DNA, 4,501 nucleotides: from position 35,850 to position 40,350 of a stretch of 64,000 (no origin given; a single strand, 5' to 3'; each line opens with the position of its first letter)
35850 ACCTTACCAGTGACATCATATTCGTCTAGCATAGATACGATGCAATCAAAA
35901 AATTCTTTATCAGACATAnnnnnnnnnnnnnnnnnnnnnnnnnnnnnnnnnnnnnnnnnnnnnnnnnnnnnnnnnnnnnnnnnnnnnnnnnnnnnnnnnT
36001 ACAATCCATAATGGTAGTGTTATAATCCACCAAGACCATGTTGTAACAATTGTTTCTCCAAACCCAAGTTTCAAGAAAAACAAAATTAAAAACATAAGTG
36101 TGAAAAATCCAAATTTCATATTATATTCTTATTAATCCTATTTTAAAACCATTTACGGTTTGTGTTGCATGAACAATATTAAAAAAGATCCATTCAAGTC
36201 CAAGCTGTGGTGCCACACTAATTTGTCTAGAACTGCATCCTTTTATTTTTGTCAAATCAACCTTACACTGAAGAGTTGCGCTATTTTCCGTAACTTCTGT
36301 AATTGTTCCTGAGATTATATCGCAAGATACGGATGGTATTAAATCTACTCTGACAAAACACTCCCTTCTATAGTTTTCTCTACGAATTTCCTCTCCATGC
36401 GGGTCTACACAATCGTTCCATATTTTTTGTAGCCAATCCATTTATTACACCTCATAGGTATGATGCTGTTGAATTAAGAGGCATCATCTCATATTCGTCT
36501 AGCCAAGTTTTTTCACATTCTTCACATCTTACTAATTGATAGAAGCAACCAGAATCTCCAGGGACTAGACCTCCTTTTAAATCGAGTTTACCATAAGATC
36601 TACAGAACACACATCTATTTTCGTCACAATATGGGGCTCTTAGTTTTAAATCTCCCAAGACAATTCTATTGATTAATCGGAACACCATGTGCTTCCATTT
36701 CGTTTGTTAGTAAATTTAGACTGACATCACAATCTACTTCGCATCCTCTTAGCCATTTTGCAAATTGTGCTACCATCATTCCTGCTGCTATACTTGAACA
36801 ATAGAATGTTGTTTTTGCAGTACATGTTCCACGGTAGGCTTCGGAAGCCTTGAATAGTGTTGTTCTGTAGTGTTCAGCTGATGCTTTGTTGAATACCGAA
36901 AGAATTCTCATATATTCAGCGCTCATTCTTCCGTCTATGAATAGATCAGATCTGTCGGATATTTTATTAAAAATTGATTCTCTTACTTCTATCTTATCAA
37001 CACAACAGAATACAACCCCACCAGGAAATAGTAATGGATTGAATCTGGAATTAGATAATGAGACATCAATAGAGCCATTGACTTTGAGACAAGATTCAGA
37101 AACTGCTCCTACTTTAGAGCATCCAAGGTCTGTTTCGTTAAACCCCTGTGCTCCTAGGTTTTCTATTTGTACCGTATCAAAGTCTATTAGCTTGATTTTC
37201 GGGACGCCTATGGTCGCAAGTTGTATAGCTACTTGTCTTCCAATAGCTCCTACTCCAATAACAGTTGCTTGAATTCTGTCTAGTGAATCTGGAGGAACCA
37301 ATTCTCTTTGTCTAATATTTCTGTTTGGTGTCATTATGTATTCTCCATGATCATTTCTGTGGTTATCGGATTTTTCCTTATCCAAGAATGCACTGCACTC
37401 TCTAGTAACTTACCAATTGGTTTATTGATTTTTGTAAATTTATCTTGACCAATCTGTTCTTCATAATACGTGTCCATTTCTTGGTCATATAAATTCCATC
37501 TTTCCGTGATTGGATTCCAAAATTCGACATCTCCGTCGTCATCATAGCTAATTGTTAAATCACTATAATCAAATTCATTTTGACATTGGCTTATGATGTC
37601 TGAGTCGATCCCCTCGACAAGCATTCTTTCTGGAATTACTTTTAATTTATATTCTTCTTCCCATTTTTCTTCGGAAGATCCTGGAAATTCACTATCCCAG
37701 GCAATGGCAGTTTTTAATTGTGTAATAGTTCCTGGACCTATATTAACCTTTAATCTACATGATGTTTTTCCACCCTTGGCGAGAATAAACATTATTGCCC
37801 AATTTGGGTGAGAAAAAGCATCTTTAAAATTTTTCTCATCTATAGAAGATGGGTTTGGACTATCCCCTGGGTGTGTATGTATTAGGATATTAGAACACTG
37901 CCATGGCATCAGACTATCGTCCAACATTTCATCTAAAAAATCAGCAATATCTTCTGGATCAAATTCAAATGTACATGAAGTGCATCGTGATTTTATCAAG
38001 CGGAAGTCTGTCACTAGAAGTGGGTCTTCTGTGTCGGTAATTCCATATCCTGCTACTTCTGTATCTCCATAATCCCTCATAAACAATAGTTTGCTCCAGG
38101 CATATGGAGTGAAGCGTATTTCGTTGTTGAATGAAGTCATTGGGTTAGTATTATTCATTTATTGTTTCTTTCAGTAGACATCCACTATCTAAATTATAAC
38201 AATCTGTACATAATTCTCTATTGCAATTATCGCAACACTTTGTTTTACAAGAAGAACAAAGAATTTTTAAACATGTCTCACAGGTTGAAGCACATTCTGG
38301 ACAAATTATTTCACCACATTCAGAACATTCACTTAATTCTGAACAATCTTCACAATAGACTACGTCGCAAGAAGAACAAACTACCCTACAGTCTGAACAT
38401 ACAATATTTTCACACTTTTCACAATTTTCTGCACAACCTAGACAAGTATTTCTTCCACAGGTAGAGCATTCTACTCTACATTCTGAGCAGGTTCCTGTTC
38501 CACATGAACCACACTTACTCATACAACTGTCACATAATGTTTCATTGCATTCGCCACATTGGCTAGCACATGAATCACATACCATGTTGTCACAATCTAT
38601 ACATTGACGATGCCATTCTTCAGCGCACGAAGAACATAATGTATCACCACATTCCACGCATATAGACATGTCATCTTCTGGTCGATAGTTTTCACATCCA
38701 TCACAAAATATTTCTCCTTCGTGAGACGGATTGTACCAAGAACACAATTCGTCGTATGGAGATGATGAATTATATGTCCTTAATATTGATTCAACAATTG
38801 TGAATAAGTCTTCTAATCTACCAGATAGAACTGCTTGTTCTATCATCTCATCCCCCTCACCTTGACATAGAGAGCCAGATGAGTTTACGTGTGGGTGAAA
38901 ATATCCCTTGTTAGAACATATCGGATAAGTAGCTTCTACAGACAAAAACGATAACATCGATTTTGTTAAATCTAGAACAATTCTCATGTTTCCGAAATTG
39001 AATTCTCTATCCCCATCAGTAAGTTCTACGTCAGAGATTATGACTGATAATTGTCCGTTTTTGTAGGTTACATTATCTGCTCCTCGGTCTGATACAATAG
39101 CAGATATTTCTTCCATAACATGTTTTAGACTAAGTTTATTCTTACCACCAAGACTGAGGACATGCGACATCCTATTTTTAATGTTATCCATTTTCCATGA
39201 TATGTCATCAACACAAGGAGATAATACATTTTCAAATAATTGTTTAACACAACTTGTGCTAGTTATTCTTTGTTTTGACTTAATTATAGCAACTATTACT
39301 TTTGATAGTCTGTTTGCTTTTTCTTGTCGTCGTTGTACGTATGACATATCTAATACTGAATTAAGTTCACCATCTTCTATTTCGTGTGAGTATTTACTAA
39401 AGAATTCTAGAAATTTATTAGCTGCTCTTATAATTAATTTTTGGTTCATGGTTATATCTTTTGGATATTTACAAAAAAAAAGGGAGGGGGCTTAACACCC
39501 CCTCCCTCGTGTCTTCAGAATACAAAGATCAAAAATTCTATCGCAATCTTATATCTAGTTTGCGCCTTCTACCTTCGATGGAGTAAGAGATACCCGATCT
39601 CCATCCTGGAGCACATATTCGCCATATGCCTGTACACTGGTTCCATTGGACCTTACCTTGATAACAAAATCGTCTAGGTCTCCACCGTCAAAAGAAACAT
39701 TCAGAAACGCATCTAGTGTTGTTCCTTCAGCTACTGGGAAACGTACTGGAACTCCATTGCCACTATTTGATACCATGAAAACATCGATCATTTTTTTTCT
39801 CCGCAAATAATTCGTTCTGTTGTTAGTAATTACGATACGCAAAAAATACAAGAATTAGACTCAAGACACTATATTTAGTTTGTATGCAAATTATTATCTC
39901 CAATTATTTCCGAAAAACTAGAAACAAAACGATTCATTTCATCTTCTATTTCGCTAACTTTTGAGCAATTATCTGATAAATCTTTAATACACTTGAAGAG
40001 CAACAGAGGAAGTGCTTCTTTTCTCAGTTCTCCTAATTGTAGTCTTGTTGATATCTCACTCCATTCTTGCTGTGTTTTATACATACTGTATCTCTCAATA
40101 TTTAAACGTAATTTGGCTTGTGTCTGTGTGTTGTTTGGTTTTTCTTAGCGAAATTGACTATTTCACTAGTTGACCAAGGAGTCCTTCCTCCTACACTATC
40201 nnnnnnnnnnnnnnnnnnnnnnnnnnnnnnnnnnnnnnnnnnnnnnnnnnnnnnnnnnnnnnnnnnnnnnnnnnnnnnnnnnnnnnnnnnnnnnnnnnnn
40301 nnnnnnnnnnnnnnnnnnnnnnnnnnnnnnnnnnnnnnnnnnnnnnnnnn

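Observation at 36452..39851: Virus-encoded ubiquitin-like conjugation cascade: Ubl, E2, JAB, E1 and a zinc ribbon in one coupled operon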

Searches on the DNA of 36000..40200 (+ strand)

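Call 6: search_dna_similar(query=window:36000-40200:+, collection=phages, mode=distant, max_rows=20)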
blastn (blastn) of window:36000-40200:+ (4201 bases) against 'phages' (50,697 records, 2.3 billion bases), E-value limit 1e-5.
No match.

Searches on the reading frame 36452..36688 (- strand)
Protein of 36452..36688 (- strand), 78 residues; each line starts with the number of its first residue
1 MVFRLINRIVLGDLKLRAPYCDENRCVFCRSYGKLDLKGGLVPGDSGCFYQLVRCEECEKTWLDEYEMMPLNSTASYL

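Call 3: search_protein_families(library=pfam, proteins=[window:36452-36688:-], max_evalue=1)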
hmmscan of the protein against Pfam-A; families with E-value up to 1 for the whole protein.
window:36452-36688:- (78 aa): 0 families

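Call 4: search_protein_families(library=padloc, proteins=[window:36452-36688:-], max_evalue=1)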
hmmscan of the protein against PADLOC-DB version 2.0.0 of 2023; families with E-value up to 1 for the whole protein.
window:36452-36688:- (78 aa): 0 families

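Call 5: search_protein_families(library=phrogs, proteins=[window:36452-36688:-], max_evalue=0.1)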
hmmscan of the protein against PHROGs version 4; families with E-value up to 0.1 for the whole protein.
window:36452-36688:- (78 aa): 1 family
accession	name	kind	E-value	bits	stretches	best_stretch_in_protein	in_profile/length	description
phrog_1305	-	DNA, RNA and nucleotide metabolism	0.015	15.7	1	20-68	21-65/226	DNA binding protein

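Call 22: search_protein_families(library=ncbifam, proteins=[window:36452-36688:-], max_evalue=1)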
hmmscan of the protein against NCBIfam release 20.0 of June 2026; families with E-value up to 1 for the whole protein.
window:36452-36688:- (78 aa): 2 families
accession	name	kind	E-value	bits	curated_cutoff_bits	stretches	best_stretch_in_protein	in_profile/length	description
NF050035.1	rSAM_WgK_link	exception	0.051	12.5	650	1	2-51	315-364/367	radical SAM/SPASM peptide maturase WgkB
TIGR02098.1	MJ0042_CXXC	domain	0.11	12.2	20.9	1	51-62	24-35/38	MJ0042-type zinc finger domain-containing protein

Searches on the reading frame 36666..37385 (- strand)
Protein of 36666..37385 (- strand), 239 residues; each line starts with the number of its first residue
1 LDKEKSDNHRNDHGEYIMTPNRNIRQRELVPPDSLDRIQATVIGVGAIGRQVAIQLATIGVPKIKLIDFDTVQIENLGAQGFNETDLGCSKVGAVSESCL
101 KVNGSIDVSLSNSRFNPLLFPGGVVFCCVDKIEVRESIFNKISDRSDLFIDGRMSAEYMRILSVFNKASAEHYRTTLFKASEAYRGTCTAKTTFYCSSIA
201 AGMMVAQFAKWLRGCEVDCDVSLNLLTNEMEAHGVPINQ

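Call 3: search_protein_families(library=pfam, proteins=[window:36666-37385:-], max_evalue=1)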
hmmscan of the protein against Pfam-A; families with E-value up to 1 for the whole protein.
window:36666-37385:- (239 aa): 5 families
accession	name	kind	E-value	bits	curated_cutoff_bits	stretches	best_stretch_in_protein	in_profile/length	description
PF00899.27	ThiF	-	9.5e-22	77.7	28.1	1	34-216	17-207/238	ThiF family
PF02254.24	TrkA_N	-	0.0018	19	23.8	1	41-83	2-43/116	TrkA-N domain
PF03721.20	UDPG_MGDP_dh_N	-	0.014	15.4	27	1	40-87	3-49/187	UDP-glucose/GDP-mannose dehydrogenase family, NAD binding domain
PF02737.24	3HCDH_N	-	0.032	14.6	22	1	40-79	2-40/180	3-hydroxyacyl-CoA dehydrogenase, NAD binding domain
PF02826.25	2-Hacid_dh_C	-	0.038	13.8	25.1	1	25-66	24-64/178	D-isomer specific 2-hydroxyacid dehydrogenase, NAD binding domain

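Call 4: search_protein_families(library=padloc, proteins=[window:36666-37385:-], max_evalue=1)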
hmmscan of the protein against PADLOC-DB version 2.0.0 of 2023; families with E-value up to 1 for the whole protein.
window:36666-37385:- (239 aa): 33 families (the best 25 are shown)
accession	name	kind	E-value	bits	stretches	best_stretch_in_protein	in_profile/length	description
PDLC00855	E1-E2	-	2.3e-12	44.8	1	21-114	286-379/579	E1-E2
PDLC00829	E1-E2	-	1.9e-11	41.7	1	29-137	163-278/426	E1-E2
PDLC00837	E1-E2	-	9.5e-11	39.1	1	36-102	324-394/593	E1-E2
PDLC00832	E1-E2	-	1.3e-10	38.1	1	32-107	333-408/588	E1-E2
PDLC00848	E1-E2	-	5.8e-10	36.1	1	22-116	360-453/607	E1-E2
PDLC00850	E1-E2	-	1.1e-09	35.4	1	37-116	314-393/566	E1-E2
PDLC00836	E1-E2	-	1.3e-09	35.2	1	34-94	338-398/602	E1-E2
PDLC00851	E1-E2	-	2e-09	34.9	1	34-101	237-304/491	E1-E2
PDLC00839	E1-E2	-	2.6e-09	33.9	1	33-116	366-449/602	E1-E2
PDLC00828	E1-E2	-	2.1e-08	31.8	1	31-108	169-246/431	E1-E2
PDLC00840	E1-E2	-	2.7e-08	31.3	1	38-97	214-273/458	E1-E2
PDLC00844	E1-E2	-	3.1e-08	30.7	1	34-102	273-341/489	E1-E2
PDLC00847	E1-E2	-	3.2e-08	30.4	1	33-96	282-345/523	E1-E2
PDLC00843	E1-E2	-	7.3e-08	29.4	1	35-96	316-377/575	E1-E2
PDLC00846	E1-E2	-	5.6e-07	26.5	1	40-116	320-398/587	E1-E2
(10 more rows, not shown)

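Call 5: search_protein_families(library=phrogs, proteins=[window:36666-37385:-], max_evalue=0.1)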
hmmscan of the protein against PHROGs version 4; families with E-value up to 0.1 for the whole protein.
window:36666-37385:- (239 aa): 3 families
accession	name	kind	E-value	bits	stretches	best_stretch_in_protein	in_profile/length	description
phrog_15670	-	unknown function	3e-13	50.8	1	41-212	25-199/228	-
phrog_19840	-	unknown function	1.5e-10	42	1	34-136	120-230/367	-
phrog_37075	-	unknown function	4.3e-06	27.3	1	30-109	12-95/256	-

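Call 10: search_solved_structures(query=window:36666-37385:-, max_evalue=0.001)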
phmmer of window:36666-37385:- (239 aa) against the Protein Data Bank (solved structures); distinct sequences matched with E-value up to 0.001: 22.
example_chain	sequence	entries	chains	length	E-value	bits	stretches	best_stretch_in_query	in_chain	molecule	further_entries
6om4_A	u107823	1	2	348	6.4e-09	39.1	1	30-110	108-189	MccB protein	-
3h5a_A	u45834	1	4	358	8.5e-09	38.7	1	30-110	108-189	MccB protein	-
3h5n_A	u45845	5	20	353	8.5e-09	38.7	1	30-110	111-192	MccB protein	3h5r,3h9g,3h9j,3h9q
1jw9_B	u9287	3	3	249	3.8e-07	33.3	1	33-138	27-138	MOLYBDOPTERIN BIOSYNTHESIS MOEB PROTEIN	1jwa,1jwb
3guc_A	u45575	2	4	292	1.3e-06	31.6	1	9-109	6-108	Ubiquitin-like modifier-activating enzyme 5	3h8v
5ff5_A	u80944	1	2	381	3.2e-06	30.3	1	27-109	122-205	PaaA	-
5iaa_A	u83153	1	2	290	6.7e-06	29.2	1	39-109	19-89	Ubiquitin-like modifier-activating enzyme 5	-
6h78_A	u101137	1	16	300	6.7e-06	29.2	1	38-109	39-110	Ubiquitin-like modifier-activating enzyme 5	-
6h77_A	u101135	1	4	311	7.5e-06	29.1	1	38-109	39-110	Ubiquitin-like modifier-activating enzyme 5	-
5l95_A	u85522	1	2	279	7.8e-06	29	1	39-109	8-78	Ubiquitin-like modifier-activating enzyme 5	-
9egb_A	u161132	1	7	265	2.7e-05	27.2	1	6-112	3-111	THIF-type NAD/FAD binding fold domain-containing protein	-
9jtc_A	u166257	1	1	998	4.6e-05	26.5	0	33-133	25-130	UBA7 protein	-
9egc_A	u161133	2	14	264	0.00023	24.2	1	7-112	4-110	THIF-type NAD/FAD binding fold domain-containing protein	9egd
3kyc_B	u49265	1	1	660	0.00026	24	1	39-108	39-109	SUMO-activating enzyme subunit 2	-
6cwy_D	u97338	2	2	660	0.00026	24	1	39-108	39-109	SUMO-activating enzyme subunit 2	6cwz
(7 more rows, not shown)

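Call 22: search_protein_families(library=ncbifam, proteins=[window:36666-37385:-], max_evalue=1)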
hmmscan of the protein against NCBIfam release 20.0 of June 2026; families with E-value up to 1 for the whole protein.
window:36666-37385:- (239 aa): 30 families (the best 25 are shown)
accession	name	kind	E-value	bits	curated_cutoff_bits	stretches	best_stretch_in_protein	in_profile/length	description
NF006395.0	PRK08644.1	equivalog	8.4e-18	64.8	159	1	33-144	26-142/215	sulfur carrier protein ThiS adenylyltransferase ThiF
TIGR02356.1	adenyl_thiF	equivalog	5.2e-14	52.1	275.25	1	39-178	23-167/203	thiazole biosynthesis adenylyltransferase ThiF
TIGR02354.1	thiF_fam2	equivalog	8.1e-14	52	152.2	1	33-112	17-96/200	thiamine biosynthesis protein ThiF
NF004281.0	PRK05690.1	subfamily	1.9e-13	50.2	266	1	34-189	29-189/250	molybdopterin-synthase adenylyltransferase MoeB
TIGR02355.1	moeB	equivalog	5.6e-11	42.3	376.55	1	33-144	20-137/240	molybdopterin-synthase adenylyltransferase MoeB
NF004111.0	PRK05600.1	equivalog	4.9e-09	35.8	437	1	36-116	40-121/371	ThiF family adenylyltransferase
NF005902.0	PRK07878.1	equivalog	7.5e-09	34.9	647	1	37-116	42-122/392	adenylyltransferase/sulfurtransferase MoeZ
NF006444.0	PRK08762.1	equivalog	2.1e-07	29.9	449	1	38-116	148-227/387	molybdopterin-synthase adenylyltransferase MoeB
NF058523.1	6A-MBL_cap2_3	equivalog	3.1e-06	26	320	1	36-104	297-365/665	anti-phage 6A-MBL system cap2_3 protein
NF047750.1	SAMPActivE1UbaA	equivalog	4.3e-06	26.3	450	1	38-116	33-112/270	SAMP-activating enzyme E1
NF006204.0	PRK08328.1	equivalog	7.4e-06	25.7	339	1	33-136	23-133/231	hypothetical protein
NF005646.0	PRK07411.1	equivalog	1.4e-05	24.4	633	1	40-115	41-117/390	molybdopterin-synthase adenylyltransferase MoeB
TIGR03736.1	PRTRC_ThiF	hypoth_equivalog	4.3e-05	23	144.75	1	37-146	11-131/245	PRTRC system ThiF family protein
NF006077.0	PRK08223.1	equivalog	0.00011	21.2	266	1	35-110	26-102/296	hypothetical protein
NF011696.0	PRK15116.1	equivalog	0.00015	21.5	304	1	40-109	33-103/268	tRNA cyclic N6-threonylcarbamoyladenosine(37) synthase TcdA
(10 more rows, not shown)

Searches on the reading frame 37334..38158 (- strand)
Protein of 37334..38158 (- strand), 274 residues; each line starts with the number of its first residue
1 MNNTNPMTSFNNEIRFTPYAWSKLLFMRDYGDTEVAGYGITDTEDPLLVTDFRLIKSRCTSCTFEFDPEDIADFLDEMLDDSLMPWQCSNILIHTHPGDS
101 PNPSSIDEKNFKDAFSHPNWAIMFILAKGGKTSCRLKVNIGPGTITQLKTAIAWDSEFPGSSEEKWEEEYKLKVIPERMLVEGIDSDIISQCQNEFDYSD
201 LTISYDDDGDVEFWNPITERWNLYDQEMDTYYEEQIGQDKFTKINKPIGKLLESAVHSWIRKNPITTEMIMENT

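Call 3: search_protein_families(library=pfam, proteins=[window:37334-38158:-], max_evalue=1)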
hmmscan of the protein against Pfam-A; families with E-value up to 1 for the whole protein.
window:37334-38158:- (274 aa): 1 family
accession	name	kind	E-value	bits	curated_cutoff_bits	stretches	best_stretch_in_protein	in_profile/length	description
PF14464.11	Prok-JAB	-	2e-05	24.9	25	1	58-127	45-102/114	Prokaryotic homologs of the JAB domain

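Call 4: search_protein_families(library=padloc, proteins=[window:37334-38158:-], max_evalue=1)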
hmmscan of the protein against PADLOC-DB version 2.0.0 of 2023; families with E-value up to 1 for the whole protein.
window:37334-38158:- (274 aa): 11 families
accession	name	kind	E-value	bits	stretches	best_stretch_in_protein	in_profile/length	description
PDLC00902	JAB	-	1.3e-05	22.9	1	94-134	100-140/159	JAB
PDLC00896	JAB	-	2.9e-05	21.8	1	94-133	98-139/159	JAB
PDLC00909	JAB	-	8.4e-05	20.3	1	92-136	103-148/168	JAB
PDLC00887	JAB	-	0.0004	18.4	1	94-124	100-132/160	JAB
PDLC00891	JAB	-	0.00042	17.8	1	94-123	94-123/159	JAB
PDLC00894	JAB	-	0.00084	17.4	1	94-126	101-134/158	JAB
PDLC00903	JAB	-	0.00089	17.2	1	92-121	96-125/166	JAB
PDLC00908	JAB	-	0.0038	15.1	1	92-123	103-137/168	JAB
PDLC00890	JAB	-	0.0045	14.5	1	94-126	95-131/157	JAB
PDLC00889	JAB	-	0.0083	13.7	1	94-143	103-156/168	JAB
PDLC00900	JAB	-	0.013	13.6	1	61-113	65-113/159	JAB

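Call 5: search_protein_families(library=phrogs, proteins=[window:37334-38158:-], max_evalue=0.1)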
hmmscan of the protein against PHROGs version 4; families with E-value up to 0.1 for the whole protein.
window:37334-38158:- (274 aa): 1 family
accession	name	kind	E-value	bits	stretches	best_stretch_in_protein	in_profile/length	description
phrog_5556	-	tail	0.097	13.5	0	63-129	63-121/148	tail protein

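Call 11: search_solved_structures(query=window:37334-38158:-, max_evalue=1, show_alignments=2)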
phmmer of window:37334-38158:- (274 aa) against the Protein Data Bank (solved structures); distinct sequences matched with E-value up to 1: 0.

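Call 22: search_protein_families(library=ncbifam, proteins=[window:37334-38158:-], max_evalue=1)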
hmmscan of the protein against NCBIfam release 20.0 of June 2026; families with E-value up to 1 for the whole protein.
window:37334-38158:- (274 aa): 4 families
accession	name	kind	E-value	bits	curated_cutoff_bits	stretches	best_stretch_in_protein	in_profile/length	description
NF050170.1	CDNTaseCGASCap3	equivalog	0.00058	20.1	200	1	94-128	100-134/153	CBASS system CD-NTase/cGAS isopeptidase Cap3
NF041197.2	CxxC_Se_CxxC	equivalog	0.002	18.3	40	1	57-90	19-52/53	dual CXXC motif small (seleno)protein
TIGR02256.1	ICE_VC0181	hypoth_equivalog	0.02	14.8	127.6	1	94-131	80-115/131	conserved hypothetical protein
TIGR02832.1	spo_yunB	equivalog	0.042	13.4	111.9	1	177-257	42-123/204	sporulation protein YunB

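Call 73: search_dna_similar(query=window:37334-38158:-, collection=phages, mode=protein, max_evalue=0.001, max_rows=20)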
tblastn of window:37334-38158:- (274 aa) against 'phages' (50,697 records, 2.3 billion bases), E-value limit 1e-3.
No match.
